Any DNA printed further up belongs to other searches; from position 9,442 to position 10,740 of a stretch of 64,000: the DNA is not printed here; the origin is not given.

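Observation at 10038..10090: Fic/Doc motif with catalytic His replaced by Gln and a Doc-like NKR core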

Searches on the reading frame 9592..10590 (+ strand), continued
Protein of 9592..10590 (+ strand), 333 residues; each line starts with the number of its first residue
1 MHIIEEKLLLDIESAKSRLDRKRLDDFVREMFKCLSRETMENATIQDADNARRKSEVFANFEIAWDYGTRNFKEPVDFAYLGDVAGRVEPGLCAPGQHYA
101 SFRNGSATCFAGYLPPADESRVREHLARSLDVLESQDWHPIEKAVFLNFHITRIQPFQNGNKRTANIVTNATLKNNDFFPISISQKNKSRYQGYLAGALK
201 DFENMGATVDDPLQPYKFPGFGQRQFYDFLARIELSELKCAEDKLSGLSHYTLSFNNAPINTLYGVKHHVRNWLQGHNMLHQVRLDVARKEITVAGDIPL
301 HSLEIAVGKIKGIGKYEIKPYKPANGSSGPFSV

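Call 28: fold_search(model_id=the predicted structure, library=pdb)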
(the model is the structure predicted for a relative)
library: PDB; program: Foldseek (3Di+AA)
matches with E <= 10: 903; with E <= 0.001: 47
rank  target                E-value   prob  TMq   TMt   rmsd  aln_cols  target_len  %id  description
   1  4u04_B                4.6e-08  1.00  0.53  0.54   4.3       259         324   16  Structure of a eukaryotic fic domain containing protein (released 2014-12-10)
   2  4u0u_A                5.6e-08  1.00  0.52  0.52   5.1       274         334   16  Wild type eukaryotic fic domain containing protein with ADP (released 2014-12-10)
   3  4u04_A                6.6e-08  1.00  0.48  0.50   6.0       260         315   16  Structure of a eukaryotic fic domain containing protein (released 2014-12-10)
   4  6i7l                  1.4e-07  1.00  0.54  0.54   4.5       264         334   15  Crystal structure of monomeric FICD mutant L258D complexed with MgAMP-PNP (released 2019-09-25)
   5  3cuc_B                3.0e-07  1.00  0.54  0.66   4.3       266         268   16  CRYSTAL STRUCTURE OF A FIC DOMAIN CONTAINING SIGNALING PROTEIN (BT_2513) FROM BACTEROIDES THETAIOTAOMICRON VPI-5482 AT (released 2008-04-29)
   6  6i7k                  3.5e-07  1.00  0.53  0.53   4.5       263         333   16  Crystal structure of monomeric FICD mutant L258D complexed with MgATP (released 2019-09-25)
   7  4u07_A                3.5e-07  1.00  0.51  0.53   5.1       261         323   16  ATP bound to eukaryotic FIC domain containing protein (released 2014-12-10)
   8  3cuc_A                5.0e-07  1.00  0.54  0.66   4.4       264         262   16  CRYSTAL STRUCTURE OF A FIC DOMAIN CONTAINING SIGNALING PROTEIN (BT_2513) FROM BACTEROIDES THETAIOTAOMICRON VPI-5482 AT (released 2008-04-29)
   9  6i7i                  5.6e-07  1.00  0.53  0.52   5.0       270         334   17  Crystal structure of dimeric FICD mutant K256A complexed with MgATP (released 2019-09-25)
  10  6i7g_B                6.2e-07  1.00  0.51  0.50   5.3       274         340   16  Crystal structure of dimeric wild type FICD complexed with ATP (released 2019-09-25)
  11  4u0z_A                6.8e-07  1.00  0.46  0.47   7.1       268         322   17  Eukaryotic Fic Domain containing protein with bound APCPP (released 2014-12-10)
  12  4u0z_H                8.9e-07  1.00  0.49  0.52   5.4       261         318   16  Eukaryotic Fic Domain containing protein with bound APCPP (released 2014-12-10)
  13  4u0z_F                8.9e-07  1.00  0.46  0.47   7.1       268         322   17  Eukaryotic Fic Domain containing protein with bound APCPP (released 2014-12-10)
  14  4u0z_C                1.2e-06  1.00  0.51  0.51   5.0       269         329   17  Eukaryotic Fic Domain containing protein with bound APCPP (released 2014-12-10)
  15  4u0z_G                1.3e-06  1.00  0.51  0.52   5.0       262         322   17  Eukaryotic Fic Domain containing protein with bound APCPP (released 2014-12-10)
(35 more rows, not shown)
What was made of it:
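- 9592..10593 (+): Fic-fold protein gene (333 aa). Layout: N-terminal helices carrying the former inhibitory-helix position, the Fic core, a long connecting helix, and a C-terminal ferredoxin-like domain. Foldseek to FICD E 4.6e-8 (call 28).
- On Fic/Fido superfamily (Pfam PF02661): Foldseek to FICD, BT_2513 and SoFic gives E 4.6e-8 to 1e-5, TM about 0.5 (call 28).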

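Call 30: search_solved_structures(query=A1, max_evalue=0.01, show_alignments=5)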
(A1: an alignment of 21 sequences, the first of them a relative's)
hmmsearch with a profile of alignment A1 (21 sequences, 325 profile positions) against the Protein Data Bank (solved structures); distinct sequences matched with E-value up to 0.01: 12.
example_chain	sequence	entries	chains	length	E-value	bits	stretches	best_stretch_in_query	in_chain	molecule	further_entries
9yz5_A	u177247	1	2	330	3.9e-17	65.7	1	102-202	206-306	Protein adenylyltransferase FICD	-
6i7g_A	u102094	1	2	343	4.1e-17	65.7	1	102-202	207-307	Adenosine monophosphate-protein transferase FICD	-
4u04_A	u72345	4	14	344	4.2e-17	65.7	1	102-202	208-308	Adenosine monophosphate-protein transferase FICD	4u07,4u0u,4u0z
6i7i_A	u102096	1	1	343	4.2e-17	65.6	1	103-202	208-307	Adenosine monophosphate-protein transferase FICD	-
6i7j_A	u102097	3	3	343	4.3e-17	65.6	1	102-202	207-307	Adenosine monophosphate-protein transferase FICD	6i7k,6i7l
6i7h_A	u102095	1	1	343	4.3e-17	65.6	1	102-202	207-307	Adenosine monophosphate-protein transferase FICD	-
4u0s_A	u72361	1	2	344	4.3e-17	65.6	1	102-202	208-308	Adenosine monophosphate-protein transferase FICD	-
7b7z_A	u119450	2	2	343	5.9e-17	65.2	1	102-202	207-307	Protein adenylyltransferase FICD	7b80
6zmd_B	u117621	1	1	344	1.1e-16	64.3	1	103-201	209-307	Protein adenylyltransferase FICD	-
5jj6_A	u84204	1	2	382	2.4e-10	43.4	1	110-199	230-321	Adenosine monophosphate-protein transferase FICD homolog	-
5jj7_A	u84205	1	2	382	2.4e-10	43.4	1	110-199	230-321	Adenosine monophosphate-protein transferase FICD homolog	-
3cuc_A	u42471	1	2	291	4e-10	42.7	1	113-198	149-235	Protein of unknown function with a Fic domain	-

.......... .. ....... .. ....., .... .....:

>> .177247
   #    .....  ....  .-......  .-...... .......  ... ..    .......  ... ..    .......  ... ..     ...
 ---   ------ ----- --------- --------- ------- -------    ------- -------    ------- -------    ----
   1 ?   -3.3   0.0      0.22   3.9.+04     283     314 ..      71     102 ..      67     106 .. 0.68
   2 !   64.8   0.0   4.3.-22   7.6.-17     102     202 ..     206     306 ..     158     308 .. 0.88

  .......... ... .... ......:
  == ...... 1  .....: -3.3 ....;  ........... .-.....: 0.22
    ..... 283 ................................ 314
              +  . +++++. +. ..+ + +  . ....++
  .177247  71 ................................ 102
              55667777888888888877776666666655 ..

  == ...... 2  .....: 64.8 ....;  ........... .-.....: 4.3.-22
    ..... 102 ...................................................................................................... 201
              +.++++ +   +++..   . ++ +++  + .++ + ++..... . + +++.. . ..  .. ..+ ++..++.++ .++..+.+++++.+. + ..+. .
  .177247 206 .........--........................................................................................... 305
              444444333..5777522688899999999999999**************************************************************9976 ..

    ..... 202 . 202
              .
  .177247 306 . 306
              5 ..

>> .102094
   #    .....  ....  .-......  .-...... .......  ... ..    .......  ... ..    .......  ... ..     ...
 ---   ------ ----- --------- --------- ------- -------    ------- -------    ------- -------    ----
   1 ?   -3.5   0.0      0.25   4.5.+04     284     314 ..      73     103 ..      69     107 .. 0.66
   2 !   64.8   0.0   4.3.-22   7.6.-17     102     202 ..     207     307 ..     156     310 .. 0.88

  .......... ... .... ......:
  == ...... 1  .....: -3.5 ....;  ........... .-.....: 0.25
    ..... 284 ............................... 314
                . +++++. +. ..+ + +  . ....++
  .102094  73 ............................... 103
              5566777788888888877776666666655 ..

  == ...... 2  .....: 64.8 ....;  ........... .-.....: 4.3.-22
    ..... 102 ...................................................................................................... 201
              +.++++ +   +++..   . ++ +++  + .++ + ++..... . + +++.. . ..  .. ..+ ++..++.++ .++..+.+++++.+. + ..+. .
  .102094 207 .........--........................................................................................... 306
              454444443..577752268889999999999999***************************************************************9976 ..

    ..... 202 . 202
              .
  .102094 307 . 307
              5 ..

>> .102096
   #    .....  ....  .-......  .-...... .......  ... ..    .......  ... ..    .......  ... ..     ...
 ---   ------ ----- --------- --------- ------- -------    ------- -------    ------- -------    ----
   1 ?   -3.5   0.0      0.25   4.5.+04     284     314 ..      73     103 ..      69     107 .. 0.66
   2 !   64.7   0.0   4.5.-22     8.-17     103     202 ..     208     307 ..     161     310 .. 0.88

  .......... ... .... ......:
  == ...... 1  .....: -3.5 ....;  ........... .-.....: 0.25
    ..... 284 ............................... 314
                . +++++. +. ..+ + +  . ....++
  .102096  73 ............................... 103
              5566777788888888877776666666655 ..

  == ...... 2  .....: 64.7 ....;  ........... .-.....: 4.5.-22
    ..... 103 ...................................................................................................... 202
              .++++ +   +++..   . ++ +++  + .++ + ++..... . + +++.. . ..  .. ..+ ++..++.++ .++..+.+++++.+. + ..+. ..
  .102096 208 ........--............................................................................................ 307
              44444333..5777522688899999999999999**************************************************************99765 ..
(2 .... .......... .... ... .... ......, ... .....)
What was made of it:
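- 9886..9939 (+): Flap region (about residues 99-116: Y..A..R103....PP116), the element that docks the target strand in Fic enzymes. Aligned with FICD '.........-HHIPP' (call 30).
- On Fic/Fido superfamily (Pfam PF02661): Family profile against FICD gives E 4e-17 (call 30).
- Checked: The family profile against FICD gives E 4e-17 in the same register (call 30).
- The family profile matches FICD at E 4e-17 (call 30).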

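Call 31: find_related_loci(query=A1, collection=genome_contigs, flank=6000)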
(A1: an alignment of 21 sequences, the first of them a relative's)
Query A1 (333 aa) in genome_contigs; peptide patterns used: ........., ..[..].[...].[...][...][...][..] (x = any residue, [..] = any of these).
60 stretches matched a pattern; 13 encode a relative of the query (tblastn E <= 1e-3); 13 distinct loci.
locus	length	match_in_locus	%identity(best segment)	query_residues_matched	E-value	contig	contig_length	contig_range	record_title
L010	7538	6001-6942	41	1-314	1e-86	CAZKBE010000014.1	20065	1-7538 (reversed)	MAG TPA_asm: Candidatus Woesearchaeota archaeon isolate SRP272421_co4_444 genome assembly, contig: NODE_6481_length_2006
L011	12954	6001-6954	42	1-318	6e-85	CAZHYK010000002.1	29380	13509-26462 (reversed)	MAG TPA_asm: Candidatus Woesearchaeota archaeon isolate binchicken_co173_440 genome assembly, contig: NODE_5416_length_2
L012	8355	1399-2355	42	1-318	5e-83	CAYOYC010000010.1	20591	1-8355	MAG TPA_asm: Candidatus Woesearchaeota archaeon isolate SRP178699_co1_624 genome assembly, contig: NODE_3115_length_2059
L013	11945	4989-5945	39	1-319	3e-79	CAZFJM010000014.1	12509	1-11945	MAG TPA_asm: Candidatus Woesearchaeota archaeon isolate SRP272421_co1_46 genome assembly, contig: NODE_16116_length_1250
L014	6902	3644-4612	40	3-319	4e-79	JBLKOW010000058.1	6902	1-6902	MAG: Candidatus Woesearchaeota archaeon isolate MAG.4 NODE_26980_length_6902_cov_14.284982, whole genome shotgun sequenc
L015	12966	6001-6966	42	1-318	8e-78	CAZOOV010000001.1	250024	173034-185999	MAG TPA_asm: uncultured Methanosarcinales archaeon isolate binchicken_co141_553 genome assembly, contig: NODE_49_length_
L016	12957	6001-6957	39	1-319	6e-76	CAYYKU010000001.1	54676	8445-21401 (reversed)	MAG TPA_asm: Candidatus Woesearchaeota archaeon isolate SRP178699_co1_25 genome assembly, contig: NODE_505_length_54676_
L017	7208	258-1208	40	1-315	4e-73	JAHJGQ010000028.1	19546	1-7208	MAG: Nanoarchaeota archaeon isolate Modern_marine_glass_biofilm.mb.79 Modern_marine_glas.mb.79_k141_127119, whole genome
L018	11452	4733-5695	40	1-319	4e-73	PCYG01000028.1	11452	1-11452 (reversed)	MAG: Candidatus Woesearchaeota archaeon CG10_big_fil_rev_8_21_14_0_10_32_24 CG10_8_21_14_0.10_scaffold_10448_c, whole ge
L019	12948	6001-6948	38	1-311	4e-72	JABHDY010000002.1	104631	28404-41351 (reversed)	MAG: Candidatus Woesearchaeota archaeon isolate SI037_bin144 k141_2675067, whole genome shotgun sequence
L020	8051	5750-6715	37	3-318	9e-69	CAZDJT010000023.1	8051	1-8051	MAG TPA_asm: Candidatus Woesearchaeota archaeon isolate ERP125453_co1_525 genome assembly, contig: NODE_11068_length_805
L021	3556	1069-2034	37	1-319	2e-67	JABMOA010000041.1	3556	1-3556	MAG: Candidatus Woesearchaeota archaeon isolate bin.502 k141_1834756, whole genome shotgun sequence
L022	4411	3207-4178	37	3-319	2e-65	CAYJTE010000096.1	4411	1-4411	MAG TPA_asm: uncultured Methanosarcinales archaeon isolate ERP125453_co1_342 genome assembly, contig: NODE_27329_length_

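Call 32: list_cluster_members(proteins=[P0041, P0044, P0046, P0047, P0049, P0050, P0052, P0069, P0089, P0110])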
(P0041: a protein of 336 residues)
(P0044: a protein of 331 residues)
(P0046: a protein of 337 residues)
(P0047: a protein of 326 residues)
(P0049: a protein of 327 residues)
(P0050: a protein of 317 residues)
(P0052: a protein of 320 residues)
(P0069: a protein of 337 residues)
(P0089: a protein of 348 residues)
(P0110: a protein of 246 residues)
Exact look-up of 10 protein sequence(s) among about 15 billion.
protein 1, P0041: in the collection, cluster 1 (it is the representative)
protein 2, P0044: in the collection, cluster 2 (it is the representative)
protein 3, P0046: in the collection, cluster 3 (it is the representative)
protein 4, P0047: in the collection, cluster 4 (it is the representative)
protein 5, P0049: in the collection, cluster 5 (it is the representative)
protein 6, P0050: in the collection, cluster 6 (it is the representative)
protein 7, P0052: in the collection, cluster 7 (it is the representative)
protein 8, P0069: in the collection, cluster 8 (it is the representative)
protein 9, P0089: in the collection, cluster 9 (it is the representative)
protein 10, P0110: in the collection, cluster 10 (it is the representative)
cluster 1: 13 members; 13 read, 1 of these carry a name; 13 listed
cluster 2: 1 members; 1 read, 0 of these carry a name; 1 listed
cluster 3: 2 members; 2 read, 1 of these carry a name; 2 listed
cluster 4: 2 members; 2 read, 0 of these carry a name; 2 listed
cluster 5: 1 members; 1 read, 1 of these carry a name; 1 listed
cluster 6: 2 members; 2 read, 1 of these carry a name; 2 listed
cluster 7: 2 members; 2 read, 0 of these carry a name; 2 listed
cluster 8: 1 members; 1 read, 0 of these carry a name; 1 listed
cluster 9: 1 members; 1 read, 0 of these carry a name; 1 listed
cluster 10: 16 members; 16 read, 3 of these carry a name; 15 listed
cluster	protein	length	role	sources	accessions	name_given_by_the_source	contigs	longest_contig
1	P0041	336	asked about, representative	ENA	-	-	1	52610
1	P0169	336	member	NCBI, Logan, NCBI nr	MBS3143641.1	Fic family protein [Candidatus Woesearchaeota archaeon]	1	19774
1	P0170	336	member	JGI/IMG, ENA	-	-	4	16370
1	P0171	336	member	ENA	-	-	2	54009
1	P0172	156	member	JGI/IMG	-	-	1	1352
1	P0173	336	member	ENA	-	-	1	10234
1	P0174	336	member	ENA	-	-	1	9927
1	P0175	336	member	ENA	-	-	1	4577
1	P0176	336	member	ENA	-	-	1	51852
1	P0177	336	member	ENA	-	-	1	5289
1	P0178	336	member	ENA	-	-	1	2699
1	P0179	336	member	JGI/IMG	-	-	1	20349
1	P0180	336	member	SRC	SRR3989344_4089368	-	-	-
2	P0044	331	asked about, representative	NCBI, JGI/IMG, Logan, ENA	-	-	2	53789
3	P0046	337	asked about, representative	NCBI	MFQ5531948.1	MAG: Fic family protein [Candidatus Nanoarchaeia archaeon]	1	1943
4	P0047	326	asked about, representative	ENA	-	-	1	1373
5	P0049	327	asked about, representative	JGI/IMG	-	fido (protein-threonine AMPylation protein)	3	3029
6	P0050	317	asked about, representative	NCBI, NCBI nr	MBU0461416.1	MAG: Fic family protein, partial [Nanoarchaeota archaeon] | Fic family protein [Nanoarchaeota archaeon]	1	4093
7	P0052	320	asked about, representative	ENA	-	-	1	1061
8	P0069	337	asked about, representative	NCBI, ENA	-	-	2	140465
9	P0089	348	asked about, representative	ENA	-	-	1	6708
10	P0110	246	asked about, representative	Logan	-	-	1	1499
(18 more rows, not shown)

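Call 44: search_protein_families(library=pfam, proteins=[L017:1292-1603:-, L017:1725-3014:-, L017:3302-5497:-, L018:3868-4638:-, L018:5870-6187:-, L018:6308-7606:-, L019:4844-5302:+, L019:6993-7319:-, L019:7463-8752:-, L022:2332-3132:+], max_evalue=0.0001)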
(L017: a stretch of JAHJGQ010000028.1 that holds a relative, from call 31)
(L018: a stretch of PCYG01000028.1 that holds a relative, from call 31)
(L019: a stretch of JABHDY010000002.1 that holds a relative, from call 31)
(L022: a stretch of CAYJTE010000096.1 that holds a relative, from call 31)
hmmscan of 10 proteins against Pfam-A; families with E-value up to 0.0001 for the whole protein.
L017:1292-1603:- (104 aa): 1 family
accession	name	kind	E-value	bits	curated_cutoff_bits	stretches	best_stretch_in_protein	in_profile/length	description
PF00338.27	Ribosomal_S10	-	1.2e-30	106.1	21.2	1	6-100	1-98/98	Ribosomal protein S10p/S20e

L017:1725-3014:- (430 aa): 4 families
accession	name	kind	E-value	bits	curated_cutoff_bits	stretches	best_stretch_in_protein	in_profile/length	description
PF00009.33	GTP_EFTU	-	4.5e-57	193.1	26.5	1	5-215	1-184/188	Elongation factor Tu GTP binding domain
PF22594.2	GTP-eEF1A_C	-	3.2e-32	111.3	27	1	323-422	1-100/101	GTP-eEF1A C-terminal domain-like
PF03143.23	GTP_EFTU_D3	-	2.5e-25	89.3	27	1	319-425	3-105/106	Elongation factor Tu C-terminal domain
PF03144.31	GTP_EFTU_D2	-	1.3e-20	74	30.3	1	241-311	1-72/73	Elongation factor Tu domain 2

L017:3302-5497:- (732 aa): 6 families
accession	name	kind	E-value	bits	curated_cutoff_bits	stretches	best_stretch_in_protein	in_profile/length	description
PF00009.33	GTP_EFTU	-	3.3e-56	190.3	26.5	1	18-220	2-177/188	Elongation factor Tu GTP binding domain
PF14492.12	EFG_III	-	3.2e-22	78.8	27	1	393-464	3-74/75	Elongation Factor G, domain III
PF00679.30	EFG_C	-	4e-20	72.1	27.9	1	629-714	2-88/89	Elongation factor G C-terminus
PF03764.24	EFG_IV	-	3.1e-19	69.4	24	1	536-625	28-120/121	Elongation factor G, domain IV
PF03144.31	GTP_EFTU_D2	-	2.2e-10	41.3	30.3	1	310-377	1-73/73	Elongation factor Tu domain 2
PF22042.2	EF-G_D2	-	3.2e-09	37.2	27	1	299-377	5-82/84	Elongation factor G domain 2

L018:3868-4638:- (257 aa): 0 families

L018:5870-6187:- (106 aa): 1 family
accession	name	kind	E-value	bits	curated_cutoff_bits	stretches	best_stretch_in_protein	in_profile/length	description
PF00338.27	Ribosomal_S10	-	8.1e-29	100.2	21.2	1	8-102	1-98/98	Ribosomal protein S10p/S20e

L018:6308-7606:- (433 aa): 5 families
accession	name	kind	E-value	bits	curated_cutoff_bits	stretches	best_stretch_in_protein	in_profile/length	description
PF00009.33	GTP_EFTU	-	8.5e-58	195.5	26.5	1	5-214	1-183/188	Elongation factor Tu GTP binding domain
PF22594.2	GTP-eEF1A_C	-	1e-33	116.1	27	1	323-422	1-100/101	GTP-eEF1A C-terminal domain-like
PF03143.23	GTP_EFTU_D3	-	9.4e-26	90.6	27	1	319-425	3-105/106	Elongation factor Tu C-terminal domain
PF03144.31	GTP_EFTU_D2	-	1.7e-18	67.2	30.3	1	241-311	1-72/73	Elongation factor Tu domain 2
PF01926.29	MMR_HSR1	-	4e-06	27.3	21.9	0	61-147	22-113/113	50S ribosome-binding GTPase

L019:4844-5302:+ (153 aa): 1 family
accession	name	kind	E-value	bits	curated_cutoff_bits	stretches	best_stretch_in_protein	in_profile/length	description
PF03439.18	Spt5-NGN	-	2.4e-16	59.9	22.4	1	4-83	1-84/84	Early transcription elongation factor of RNA pol II, NGN section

L019:6993-7319:- (109 aa): 1 family
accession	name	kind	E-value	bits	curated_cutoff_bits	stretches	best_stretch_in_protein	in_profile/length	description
PF00338.27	Ribosomal_S10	-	3.9e-30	104.4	21.2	1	11-105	1-98/98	Ribosomal protein S10p/S20e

L019:7463-8752:- (430 aa): 5 families
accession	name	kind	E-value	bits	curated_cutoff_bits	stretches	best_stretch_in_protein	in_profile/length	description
PF00009.33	GTP_EFTU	-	3.8e-58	196.6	26.5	1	5-215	1-184/188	Elongation factor Tu GTP binding domain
PF22594.2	GTP-eEF1A_C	-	2.9e-31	108.3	27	1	323-422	1-100/101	GTP-eEF1A C-terminal domain-like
PF03143.23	GTP_EFTU_D3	-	1.3e-24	86.9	27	1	319-423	3-103/106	Elongation factor Tu C-terminal domain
PF03144.31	GTP_EFTU_D2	-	5.7e-18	65.6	30.3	1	241-311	1-72/73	Elongation factor Tu domain 2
PF01926.29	MMR_HSR1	-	4.3e-05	24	21.9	0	50-133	11-100/113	50S ribosome-binding GTPase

L022:2332-3132:+ (267 aa): 0 families
